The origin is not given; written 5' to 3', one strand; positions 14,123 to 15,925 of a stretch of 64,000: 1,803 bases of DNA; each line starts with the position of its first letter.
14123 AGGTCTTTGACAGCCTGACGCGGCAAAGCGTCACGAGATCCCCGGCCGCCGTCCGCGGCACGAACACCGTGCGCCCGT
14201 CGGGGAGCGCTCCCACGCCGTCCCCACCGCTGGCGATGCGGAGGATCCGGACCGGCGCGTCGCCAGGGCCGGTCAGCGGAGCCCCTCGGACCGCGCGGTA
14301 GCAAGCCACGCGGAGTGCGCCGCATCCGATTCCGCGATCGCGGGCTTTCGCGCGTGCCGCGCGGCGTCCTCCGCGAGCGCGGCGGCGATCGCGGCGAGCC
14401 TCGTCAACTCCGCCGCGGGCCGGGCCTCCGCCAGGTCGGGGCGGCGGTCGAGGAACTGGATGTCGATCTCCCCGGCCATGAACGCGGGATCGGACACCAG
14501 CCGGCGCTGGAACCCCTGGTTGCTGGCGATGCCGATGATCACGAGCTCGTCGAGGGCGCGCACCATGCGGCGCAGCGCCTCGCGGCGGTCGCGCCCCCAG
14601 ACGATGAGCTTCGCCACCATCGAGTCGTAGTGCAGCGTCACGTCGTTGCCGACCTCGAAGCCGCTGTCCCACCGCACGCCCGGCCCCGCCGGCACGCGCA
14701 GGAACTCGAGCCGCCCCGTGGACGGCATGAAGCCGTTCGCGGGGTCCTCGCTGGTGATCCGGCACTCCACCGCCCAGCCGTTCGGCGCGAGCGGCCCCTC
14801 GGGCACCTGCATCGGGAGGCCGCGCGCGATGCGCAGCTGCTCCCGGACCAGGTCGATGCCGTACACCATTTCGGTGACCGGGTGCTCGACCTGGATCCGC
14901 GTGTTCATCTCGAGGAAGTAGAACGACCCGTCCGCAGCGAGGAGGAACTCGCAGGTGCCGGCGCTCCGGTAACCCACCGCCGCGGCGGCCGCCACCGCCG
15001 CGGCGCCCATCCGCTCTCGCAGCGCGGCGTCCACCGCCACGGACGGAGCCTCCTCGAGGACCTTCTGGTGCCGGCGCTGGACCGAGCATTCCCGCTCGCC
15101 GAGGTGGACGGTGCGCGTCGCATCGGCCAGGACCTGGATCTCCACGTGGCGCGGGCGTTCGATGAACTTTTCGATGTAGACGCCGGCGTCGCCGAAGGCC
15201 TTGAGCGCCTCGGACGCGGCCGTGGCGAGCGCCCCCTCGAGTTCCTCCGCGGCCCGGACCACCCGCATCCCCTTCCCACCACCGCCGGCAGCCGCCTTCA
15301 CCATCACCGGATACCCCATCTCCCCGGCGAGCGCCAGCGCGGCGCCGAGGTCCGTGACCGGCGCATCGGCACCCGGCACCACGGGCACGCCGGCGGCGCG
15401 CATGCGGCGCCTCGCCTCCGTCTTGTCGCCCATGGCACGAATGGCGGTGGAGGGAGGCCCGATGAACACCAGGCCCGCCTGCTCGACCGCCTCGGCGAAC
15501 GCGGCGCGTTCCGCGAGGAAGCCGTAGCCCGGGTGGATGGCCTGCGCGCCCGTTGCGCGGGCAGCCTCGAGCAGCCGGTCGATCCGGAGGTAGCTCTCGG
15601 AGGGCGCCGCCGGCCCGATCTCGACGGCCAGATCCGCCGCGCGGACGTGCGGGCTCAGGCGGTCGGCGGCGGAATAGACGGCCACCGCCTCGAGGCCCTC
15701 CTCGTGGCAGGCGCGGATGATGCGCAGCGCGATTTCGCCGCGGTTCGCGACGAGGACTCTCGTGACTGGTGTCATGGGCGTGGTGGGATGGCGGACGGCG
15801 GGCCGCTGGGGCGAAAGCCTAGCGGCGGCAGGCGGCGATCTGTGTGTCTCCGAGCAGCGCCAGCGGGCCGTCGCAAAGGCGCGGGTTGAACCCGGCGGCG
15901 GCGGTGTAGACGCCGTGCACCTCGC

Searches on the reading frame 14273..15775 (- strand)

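Call 8: search_protein_families(library=pfam, proteins=[window:14273-15775:-], max_evalue=0.001)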
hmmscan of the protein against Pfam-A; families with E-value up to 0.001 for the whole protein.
window:14273-15775:- (500 aa): 6 families
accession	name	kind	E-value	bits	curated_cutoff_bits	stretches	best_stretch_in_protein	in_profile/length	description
PF02786.22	CPSase_L_D2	-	6.6e-73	245.2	19.8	1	117-322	1-208/211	Carbamoyl-phosphate synthase L chain, ATP binding domain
PF00289.28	Biotin_carb_N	-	1.4e-43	148.3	25.5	1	4-112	2-110/110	Biotin carboxylase, N-terminal domain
PF02785.25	Biotin_carb_C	-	2.3e-37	127.8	32.4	1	337-443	1-107/108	Biotin carboxylase C-terminal domain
PF07478.18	Dala_Dala_lig_C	-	1.3e-12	48.1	24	1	148-292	30-174/204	D-ala D-ala ligase C-terminus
PF02222.28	ATP-grasp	-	1.5e-06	28.4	27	1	145-293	21-162/179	ATP-grasp domain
PF02655.19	ATP-grasp_3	-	0.0004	21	23.2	1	116-295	2-158/160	ATP-grasp domain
